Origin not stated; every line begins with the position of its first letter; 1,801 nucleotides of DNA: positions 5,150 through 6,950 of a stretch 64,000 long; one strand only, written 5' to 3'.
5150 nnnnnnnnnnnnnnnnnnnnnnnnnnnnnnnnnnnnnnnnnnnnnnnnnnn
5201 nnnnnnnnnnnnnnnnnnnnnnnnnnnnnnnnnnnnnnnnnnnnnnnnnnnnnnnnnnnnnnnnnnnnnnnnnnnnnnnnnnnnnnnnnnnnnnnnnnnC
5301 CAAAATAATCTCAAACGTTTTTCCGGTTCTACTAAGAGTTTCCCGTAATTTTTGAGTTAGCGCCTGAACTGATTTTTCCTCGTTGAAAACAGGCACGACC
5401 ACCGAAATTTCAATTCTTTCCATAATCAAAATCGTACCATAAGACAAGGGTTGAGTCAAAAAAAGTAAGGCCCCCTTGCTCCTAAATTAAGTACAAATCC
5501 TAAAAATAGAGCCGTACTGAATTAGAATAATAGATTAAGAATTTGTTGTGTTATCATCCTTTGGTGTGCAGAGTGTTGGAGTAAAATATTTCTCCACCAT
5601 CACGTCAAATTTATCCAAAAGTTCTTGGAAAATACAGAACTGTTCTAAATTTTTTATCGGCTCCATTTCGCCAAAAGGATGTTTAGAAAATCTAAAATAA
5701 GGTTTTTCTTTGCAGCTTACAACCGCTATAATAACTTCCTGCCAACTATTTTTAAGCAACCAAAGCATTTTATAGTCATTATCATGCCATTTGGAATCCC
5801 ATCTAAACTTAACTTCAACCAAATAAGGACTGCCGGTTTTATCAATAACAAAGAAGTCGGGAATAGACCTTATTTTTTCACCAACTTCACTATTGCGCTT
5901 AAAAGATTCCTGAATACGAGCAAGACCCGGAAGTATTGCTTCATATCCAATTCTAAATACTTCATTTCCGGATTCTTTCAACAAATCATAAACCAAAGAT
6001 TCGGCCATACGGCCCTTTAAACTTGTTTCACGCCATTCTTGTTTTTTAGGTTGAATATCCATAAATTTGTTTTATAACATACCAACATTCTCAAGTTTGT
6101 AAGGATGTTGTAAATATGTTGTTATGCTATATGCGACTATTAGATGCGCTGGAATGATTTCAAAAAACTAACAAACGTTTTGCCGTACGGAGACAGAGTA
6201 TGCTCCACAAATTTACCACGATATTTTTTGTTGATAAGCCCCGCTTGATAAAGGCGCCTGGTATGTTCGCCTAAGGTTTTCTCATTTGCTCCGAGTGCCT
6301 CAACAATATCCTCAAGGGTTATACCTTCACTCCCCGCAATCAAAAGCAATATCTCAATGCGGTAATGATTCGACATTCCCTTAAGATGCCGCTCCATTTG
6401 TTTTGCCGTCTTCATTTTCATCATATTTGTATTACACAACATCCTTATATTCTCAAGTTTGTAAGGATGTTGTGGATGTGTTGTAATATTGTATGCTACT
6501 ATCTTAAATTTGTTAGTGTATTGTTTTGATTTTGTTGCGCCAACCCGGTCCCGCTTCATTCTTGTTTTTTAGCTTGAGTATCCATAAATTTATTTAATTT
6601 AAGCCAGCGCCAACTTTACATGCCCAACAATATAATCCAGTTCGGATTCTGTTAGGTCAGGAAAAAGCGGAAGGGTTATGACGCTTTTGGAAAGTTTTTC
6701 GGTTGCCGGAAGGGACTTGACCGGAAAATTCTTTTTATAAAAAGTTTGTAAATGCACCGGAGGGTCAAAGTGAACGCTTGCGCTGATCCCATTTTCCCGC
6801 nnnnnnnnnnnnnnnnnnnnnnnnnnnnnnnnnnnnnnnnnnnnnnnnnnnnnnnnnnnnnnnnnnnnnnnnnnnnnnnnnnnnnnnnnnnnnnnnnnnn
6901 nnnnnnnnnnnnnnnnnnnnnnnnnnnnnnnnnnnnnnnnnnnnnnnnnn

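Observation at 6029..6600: ArsR-like regulator cassette flanked by duplicated R1/R2 modules. R1 duplicates the start of the PD-(D/E)xK gene.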

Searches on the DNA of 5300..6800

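Call 60: search_rna_families(source=window, start=5300, end=6800, threshold=evalue, max_evalue=1)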
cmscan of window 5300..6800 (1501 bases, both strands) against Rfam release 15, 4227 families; matches with E-value up to 1: 1.
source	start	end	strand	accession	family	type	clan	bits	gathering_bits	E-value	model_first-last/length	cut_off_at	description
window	6365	6454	+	RF02706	TeloSII_ncR30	Gene; sRNA;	-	19.1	86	0.12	1-226/226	no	TeloSII non coding RNA 30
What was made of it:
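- Rfam has no match (call 60).
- Tried and rejected: Only a sub-threshold chance hit (call 60).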
